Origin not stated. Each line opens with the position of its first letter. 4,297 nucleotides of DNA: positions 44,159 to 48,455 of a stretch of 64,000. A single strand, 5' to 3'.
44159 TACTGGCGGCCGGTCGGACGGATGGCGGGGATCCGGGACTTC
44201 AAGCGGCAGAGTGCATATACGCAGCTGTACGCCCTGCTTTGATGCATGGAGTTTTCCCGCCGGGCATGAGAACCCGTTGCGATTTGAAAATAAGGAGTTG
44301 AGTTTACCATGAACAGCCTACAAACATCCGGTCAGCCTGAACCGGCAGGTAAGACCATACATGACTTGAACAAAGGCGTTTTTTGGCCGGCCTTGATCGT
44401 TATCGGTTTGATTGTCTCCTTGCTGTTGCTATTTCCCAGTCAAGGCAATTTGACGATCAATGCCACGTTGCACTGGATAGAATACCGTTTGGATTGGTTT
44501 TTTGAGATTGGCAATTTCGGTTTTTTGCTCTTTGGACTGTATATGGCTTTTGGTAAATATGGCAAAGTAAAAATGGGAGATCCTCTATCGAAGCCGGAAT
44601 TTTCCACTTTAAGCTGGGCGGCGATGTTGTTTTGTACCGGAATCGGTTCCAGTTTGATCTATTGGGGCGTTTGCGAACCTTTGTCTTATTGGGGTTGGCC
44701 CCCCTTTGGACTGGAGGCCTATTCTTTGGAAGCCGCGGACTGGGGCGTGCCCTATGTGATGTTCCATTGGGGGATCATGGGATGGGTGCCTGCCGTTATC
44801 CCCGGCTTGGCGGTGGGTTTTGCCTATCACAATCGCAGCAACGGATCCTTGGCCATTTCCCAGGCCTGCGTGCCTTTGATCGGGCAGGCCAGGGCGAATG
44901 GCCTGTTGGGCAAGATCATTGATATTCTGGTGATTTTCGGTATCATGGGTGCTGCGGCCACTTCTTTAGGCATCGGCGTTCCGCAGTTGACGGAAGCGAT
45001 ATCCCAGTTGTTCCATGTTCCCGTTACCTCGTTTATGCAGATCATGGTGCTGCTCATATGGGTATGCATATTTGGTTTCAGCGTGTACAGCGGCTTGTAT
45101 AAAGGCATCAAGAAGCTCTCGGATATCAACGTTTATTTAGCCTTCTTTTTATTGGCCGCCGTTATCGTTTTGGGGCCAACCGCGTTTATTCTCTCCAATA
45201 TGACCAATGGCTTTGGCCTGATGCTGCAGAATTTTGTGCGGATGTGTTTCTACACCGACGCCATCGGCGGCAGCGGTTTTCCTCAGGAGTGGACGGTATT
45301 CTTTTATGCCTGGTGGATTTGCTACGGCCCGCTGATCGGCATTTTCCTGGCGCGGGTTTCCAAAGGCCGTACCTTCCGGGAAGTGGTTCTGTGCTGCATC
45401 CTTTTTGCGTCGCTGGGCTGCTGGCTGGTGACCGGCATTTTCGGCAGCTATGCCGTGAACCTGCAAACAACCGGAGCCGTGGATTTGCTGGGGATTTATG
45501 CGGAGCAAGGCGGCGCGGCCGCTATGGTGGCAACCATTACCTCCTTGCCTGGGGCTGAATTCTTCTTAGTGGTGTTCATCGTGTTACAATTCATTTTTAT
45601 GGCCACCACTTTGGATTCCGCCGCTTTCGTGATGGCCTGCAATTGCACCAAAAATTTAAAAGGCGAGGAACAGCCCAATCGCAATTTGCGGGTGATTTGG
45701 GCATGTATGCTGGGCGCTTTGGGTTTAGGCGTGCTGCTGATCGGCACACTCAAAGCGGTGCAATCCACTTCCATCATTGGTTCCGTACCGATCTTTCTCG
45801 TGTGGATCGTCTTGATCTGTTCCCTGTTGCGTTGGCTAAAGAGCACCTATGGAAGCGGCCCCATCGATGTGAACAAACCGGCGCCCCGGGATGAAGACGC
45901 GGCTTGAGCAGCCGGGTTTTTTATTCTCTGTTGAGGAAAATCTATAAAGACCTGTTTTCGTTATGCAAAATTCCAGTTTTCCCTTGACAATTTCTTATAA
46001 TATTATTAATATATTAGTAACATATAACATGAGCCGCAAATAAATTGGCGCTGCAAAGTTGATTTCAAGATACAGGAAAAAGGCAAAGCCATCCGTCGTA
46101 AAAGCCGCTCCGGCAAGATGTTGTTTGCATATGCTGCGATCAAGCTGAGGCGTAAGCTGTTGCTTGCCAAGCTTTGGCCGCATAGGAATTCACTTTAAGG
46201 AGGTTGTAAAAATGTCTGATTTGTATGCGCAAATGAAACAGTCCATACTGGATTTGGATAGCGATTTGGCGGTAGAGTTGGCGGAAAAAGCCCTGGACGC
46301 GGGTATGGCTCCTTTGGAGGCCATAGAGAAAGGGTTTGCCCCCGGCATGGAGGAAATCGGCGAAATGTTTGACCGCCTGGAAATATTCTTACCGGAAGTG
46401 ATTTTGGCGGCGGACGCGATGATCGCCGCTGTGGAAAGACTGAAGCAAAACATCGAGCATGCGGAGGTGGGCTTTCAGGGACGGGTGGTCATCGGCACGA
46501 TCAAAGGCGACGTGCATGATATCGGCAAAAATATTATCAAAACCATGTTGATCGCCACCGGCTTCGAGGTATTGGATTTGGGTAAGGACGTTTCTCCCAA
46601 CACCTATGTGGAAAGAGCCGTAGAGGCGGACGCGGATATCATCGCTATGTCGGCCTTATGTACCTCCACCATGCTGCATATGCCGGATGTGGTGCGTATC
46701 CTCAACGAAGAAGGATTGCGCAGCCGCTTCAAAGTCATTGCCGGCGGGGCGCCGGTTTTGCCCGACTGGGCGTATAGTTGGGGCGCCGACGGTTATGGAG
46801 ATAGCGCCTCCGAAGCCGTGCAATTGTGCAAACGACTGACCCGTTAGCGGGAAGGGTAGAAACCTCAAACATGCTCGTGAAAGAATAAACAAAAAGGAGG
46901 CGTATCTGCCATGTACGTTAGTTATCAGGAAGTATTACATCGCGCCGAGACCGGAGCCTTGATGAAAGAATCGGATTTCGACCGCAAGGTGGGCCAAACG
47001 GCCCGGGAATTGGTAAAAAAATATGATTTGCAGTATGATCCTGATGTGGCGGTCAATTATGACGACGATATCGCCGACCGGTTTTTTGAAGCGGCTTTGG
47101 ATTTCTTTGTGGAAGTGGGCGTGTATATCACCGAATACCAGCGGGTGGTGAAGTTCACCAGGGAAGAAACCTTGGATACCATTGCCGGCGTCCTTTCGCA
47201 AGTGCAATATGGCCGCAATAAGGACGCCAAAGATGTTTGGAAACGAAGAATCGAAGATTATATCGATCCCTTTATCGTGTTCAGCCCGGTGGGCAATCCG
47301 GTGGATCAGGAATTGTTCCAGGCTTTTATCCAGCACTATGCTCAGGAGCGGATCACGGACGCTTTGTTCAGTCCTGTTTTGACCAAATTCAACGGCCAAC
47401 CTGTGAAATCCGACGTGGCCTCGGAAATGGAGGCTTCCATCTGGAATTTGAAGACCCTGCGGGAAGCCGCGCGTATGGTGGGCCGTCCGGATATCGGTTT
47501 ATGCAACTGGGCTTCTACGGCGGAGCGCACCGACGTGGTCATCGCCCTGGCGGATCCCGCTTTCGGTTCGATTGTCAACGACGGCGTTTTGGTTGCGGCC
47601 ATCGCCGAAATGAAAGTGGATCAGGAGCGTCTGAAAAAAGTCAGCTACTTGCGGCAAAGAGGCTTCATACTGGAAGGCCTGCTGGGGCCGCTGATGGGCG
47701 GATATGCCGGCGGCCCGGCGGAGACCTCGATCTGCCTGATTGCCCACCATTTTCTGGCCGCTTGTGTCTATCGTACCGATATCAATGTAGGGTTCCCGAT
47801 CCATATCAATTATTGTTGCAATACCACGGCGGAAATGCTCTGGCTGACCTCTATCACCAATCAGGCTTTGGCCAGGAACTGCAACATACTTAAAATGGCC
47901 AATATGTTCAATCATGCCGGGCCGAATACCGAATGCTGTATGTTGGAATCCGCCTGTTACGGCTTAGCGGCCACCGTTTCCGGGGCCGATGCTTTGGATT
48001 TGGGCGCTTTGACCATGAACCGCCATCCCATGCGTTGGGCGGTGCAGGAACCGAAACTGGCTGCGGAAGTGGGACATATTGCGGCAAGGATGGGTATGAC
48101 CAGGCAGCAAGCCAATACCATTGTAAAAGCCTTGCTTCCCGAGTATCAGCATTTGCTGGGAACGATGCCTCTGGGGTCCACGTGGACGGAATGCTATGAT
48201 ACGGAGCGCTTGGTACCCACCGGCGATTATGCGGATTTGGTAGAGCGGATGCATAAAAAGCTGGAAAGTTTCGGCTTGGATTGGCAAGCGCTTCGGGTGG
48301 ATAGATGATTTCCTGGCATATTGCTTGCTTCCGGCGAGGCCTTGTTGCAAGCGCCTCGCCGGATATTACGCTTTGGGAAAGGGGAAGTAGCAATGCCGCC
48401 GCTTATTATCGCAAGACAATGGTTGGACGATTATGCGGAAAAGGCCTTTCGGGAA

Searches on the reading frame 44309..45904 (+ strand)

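Call 36: search_protein_families(library=pfam, proteins=[window:44309-45904:+], max_evalue=0.00001)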
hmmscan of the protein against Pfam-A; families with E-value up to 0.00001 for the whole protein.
window:44309-45904:+ (532 aa): 1 family
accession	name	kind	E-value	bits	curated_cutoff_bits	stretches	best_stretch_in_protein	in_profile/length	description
PF02028.23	BCCT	-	1.5e-144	482.5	27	1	24-512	1-484/485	BCCT, betaine/carnitine/choline family transporter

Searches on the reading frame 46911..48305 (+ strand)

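Call 36: search_protein_families(library=pfam, proteins=[window:46911-48305:+], max_evalue=0.00001)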
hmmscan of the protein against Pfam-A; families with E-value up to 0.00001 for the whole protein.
window:46911-48305:+ (465 aa): 1 family
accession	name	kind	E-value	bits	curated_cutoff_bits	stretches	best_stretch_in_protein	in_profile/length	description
PF05369.18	MtmB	-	1.9e-85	287.8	25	1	7-456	5-450/450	Monomethylamine methyltransferase MtmB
